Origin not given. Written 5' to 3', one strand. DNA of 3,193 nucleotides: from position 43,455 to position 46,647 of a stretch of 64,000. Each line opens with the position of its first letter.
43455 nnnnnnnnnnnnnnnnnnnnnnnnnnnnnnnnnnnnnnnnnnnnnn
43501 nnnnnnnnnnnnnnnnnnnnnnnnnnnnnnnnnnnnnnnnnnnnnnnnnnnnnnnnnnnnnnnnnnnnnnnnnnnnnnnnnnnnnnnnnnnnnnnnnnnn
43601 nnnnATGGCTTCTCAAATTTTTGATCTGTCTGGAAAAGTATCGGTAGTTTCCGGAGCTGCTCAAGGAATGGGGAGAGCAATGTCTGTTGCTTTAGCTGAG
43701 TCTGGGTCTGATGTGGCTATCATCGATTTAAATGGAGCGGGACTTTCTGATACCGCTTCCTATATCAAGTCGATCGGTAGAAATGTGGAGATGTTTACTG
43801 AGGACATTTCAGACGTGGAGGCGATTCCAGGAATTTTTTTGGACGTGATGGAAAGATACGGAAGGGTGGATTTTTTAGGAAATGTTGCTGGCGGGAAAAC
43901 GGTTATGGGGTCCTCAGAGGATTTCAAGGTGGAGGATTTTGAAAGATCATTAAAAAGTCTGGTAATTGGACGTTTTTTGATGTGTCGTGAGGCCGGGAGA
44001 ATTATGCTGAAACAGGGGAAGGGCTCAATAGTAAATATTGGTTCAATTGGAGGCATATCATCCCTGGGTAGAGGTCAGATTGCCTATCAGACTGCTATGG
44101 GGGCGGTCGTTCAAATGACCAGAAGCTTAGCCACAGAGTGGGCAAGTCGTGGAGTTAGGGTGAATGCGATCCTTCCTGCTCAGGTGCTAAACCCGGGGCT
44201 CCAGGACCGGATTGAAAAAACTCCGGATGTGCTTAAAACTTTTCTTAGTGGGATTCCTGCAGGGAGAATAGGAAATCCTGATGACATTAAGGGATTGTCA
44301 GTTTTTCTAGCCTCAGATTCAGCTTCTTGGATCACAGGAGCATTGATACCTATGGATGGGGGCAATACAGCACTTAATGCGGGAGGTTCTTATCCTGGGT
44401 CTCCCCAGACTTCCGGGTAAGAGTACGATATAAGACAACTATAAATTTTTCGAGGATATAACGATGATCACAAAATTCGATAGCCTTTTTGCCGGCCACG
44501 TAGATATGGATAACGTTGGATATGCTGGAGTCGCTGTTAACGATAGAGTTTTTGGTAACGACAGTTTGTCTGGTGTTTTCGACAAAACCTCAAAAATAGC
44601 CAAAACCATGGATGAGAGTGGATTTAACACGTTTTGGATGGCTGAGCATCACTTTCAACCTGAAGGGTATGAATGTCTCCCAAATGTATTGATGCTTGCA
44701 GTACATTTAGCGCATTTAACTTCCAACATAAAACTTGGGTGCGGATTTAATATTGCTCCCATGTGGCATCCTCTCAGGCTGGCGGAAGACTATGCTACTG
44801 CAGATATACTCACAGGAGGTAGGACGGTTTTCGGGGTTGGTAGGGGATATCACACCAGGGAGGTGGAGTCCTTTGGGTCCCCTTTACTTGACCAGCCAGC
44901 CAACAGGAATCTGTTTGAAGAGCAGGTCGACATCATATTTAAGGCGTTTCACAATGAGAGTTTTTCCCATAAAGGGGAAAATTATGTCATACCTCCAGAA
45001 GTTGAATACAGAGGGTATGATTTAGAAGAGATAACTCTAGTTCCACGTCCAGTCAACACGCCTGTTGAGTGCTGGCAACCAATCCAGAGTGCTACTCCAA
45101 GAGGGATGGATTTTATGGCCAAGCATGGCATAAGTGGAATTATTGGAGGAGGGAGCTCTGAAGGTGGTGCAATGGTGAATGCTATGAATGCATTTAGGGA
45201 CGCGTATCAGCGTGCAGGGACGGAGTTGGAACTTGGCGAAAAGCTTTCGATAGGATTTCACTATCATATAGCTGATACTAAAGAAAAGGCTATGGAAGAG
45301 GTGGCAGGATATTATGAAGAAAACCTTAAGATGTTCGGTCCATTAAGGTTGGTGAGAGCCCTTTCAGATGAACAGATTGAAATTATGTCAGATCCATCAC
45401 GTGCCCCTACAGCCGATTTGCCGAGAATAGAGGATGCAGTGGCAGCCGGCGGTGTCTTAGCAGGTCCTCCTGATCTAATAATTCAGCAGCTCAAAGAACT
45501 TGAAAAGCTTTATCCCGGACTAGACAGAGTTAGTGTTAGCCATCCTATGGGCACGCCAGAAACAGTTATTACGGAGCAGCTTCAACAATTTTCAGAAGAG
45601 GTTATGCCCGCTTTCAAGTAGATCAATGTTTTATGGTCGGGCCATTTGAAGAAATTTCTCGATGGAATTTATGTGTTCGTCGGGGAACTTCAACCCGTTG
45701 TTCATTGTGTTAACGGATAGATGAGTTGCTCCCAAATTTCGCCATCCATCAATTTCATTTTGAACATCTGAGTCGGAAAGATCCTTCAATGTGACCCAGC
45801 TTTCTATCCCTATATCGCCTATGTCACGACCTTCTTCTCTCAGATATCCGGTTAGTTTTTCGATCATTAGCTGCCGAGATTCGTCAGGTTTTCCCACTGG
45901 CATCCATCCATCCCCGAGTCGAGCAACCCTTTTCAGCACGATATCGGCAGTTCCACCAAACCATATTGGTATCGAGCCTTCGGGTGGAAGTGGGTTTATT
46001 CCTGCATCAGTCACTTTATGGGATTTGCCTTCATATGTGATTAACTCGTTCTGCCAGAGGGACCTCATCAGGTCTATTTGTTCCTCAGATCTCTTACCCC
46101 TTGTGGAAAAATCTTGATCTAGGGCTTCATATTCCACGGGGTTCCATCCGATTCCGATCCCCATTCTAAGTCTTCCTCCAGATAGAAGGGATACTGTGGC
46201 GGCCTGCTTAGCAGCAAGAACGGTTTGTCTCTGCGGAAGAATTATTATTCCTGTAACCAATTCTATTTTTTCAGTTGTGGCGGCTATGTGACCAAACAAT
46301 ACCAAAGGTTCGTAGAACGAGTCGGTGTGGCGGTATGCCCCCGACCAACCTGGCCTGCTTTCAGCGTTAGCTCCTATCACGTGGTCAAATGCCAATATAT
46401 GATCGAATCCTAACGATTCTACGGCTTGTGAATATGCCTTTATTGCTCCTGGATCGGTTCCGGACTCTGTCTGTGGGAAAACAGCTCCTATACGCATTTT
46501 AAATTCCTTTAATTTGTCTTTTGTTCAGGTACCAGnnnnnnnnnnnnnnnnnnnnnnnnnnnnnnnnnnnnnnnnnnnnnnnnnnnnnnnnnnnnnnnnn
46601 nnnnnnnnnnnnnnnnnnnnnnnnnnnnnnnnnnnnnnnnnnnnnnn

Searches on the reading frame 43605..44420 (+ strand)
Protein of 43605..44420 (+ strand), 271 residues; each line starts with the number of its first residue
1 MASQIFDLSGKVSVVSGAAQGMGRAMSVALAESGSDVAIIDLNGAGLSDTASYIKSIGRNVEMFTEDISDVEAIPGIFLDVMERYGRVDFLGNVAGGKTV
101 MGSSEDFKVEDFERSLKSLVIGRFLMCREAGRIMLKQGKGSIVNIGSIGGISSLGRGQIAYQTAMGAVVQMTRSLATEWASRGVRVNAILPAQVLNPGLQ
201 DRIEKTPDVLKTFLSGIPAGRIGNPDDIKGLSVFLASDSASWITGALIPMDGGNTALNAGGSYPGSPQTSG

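Call 52: search_protein_families(library=pfam, proteins=[window:43605-44420:+], max_evalue=0.0001)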
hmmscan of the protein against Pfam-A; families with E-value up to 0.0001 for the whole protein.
window:43605-44420:+ (271 aa): 2 families
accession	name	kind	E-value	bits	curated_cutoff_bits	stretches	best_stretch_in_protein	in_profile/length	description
PF13561.12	adh_short_C2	-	4.1e-50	171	27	1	17-254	1-235/236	Enoyl-(Acyl carrier protein) reductase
PF00106.31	adh_short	-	1.3e-37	129.7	26.6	1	11-197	1-185/195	short chain dehydrogenase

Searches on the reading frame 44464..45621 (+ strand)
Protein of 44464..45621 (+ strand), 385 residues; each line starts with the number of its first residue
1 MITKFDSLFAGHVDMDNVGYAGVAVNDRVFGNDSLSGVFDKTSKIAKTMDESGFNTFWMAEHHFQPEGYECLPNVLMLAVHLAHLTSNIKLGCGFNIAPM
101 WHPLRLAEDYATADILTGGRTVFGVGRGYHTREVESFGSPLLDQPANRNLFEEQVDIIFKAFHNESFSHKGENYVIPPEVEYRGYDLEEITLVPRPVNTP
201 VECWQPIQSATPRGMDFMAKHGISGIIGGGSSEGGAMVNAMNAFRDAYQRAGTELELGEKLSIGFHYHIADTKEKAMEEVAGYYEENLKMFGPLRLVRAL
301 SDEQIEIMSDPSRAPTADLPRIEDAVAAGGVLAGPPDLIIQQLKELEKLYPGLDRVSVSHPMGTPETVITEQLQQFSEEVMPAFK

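Call 52: search_protein_families(library=pfam, proteins=[window:44464-45621:+], max_evalue=0.0001)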
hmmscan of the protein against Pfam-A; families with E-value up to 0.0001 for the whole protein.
window:44464-45621:+ (385 aa): 1 family
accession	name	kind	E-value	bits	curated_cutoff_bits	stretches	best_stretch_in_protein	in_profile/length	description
PF00296.26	Bac_luciferase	-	1.3e-43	150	27.9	1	31-349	13-310/314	Luciferase-like monooxygenase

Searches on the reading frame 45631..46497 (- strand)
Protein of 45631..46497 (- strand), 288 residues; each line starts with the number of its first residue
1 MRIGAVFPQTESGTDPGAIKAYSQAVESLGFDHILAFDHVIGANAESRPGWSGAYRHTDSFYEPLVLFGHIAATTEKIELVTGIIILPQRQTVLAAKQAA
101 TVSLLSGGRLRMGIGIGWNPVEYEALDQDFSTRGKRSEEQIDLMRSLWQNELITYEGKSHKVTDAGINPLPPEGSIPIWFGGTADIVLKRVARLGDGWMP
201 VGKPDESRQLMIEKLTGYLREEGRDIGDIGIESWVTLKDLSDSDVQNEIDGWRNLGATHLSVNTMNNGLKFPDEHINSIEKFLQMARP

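Call 52: search_protein_families(library=pfam, proteins=[window:45631-46497:-], max_evalue=0.0001)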
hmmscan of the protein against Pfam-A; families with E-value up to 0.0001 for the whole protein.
window:45631-46497:- (288 aa): 1 family
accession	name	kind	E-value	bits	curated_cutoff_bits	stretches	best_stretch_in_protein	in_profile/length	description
PF00296.26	Bac_luciferase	-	2.1e-47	162.4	27.9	1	8-230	13-221/314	Luciferase-like monooxygenase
